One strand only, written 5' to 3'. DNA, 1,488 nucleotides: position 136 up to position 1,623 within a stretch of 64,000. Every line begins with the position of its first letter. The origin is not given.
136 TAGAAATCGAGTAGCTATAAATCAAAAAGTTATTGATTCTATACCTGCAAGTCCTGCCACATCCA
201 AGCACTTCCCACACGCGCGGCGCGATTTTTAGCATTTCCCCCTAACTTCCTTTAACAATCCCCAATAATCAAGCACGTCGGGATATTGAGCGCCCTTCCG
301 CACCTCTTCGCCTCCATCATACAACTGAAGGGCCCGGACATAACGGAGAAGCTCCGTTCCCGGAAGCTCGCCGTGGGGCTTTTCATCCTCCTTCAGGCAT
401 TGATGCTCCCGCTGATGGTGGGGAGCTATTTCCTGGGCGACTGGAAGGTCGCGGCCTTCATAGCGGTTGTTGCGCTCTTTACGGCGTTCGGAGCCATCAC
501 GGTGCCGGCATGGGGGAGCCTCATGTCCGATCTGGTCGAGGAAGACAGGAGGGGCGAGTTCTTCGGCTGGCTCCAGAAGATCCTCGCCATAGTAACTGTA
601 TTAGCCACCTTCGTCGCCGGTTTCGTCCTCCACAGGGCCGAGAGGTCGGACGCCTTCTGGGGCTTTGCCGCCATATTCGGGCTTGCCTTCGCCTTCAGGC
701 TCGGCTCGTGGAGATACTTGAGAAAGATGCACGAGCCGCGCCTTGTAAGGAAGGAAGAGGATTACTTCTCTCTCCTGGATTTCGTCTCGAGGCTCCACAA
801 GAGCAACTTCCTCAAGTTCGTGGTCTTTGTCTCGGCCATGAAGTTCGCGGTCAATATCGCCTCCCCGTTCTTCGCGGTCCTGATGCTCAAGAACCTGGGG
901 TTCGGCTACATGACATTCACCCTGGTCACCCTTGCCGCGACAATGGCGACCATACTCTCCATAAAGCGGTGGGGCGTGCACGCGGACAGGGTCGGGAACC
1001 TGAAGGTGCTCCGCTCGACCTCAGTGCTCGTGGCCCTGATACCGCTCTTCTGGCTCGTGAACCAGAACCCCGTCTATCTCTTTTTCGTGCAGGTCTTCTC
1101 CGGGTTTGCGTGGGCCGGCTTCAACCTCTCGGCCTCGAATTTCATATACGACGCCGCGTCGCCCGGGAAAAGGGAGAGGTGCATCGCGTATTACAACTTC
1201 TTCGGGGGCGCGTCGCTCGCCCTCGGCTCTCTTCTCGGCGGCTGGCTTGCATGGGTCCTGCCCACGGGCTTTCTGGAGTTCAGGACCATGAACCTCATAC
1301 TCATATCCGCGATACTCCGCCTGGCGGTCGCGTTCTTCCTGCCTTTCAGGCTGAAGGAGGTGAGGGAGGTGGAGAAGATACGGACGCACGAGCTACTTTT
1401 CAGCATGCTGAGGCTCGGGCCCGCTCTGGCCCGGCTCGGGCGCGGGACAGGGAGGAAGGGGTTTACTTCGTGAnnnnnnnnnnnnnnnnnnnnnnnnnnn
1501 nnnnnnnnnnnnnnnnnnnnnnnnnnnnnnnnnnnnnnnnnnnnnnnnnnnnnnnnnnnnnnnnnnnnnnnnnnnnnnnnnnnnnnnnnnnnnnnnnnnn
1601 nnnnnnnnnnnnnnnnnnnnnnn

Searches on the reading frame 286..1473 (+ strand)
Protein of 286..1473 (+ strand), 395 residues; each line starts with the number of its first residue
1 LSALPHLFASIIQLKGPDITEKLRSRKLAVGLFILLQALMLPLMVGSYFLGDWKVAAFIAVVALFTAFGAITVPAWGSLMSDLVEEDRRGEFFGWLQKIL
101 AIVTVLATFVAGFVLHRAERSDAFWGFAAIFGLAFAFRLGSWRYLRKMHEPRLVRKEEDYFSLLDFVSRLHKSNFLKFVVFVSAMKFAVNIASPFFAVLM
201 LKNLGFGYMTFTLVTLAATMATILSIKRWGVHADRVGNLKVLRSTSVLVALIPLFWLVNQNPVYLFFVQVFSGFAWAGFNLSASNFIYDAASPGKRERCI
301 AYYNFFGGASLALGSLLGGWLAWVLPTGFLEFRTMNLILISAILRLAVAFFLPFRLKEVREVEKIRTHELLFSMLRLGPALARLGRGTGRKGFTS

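Call 54: find_encoding_contigs(protein=window:286-1473:+, flank=10000, max_places=2)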
Protein window:286-1473:+ (395 aa): 6 contigs read that carry it; 2 places shown.
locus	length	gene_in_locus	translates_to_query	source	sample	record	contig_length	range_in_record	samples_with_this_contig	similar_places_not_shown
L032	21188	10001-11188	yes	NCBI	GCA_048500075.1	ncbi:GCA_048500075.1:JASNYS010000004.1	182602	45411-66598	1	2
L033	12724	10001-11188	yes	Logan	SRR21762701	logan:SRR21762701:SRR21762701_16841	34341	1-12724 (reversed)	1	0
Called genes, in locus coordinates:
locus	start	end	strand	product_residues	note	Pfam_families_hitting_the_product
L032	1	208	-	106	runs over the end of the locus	-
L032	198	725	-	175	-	PF27180:HI_1489_N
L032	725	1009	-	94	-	PF04026:SpoVG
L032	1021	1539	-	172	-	PF07352:Phage_Mu_Gam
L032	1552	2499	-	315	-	PF13401:AAA_22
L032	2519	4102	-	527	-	-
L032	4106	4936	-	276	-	-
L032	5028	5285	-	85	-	-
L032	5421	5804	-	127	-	-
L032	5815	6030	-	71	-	-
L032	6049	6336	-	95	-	-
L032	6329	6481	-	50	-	-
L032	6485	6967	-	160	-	-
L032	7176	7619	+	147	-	-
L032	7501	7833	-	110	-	-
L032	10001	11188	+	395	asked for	PF07690:MFS_1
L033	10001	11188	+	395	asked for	PF07690:MFS_1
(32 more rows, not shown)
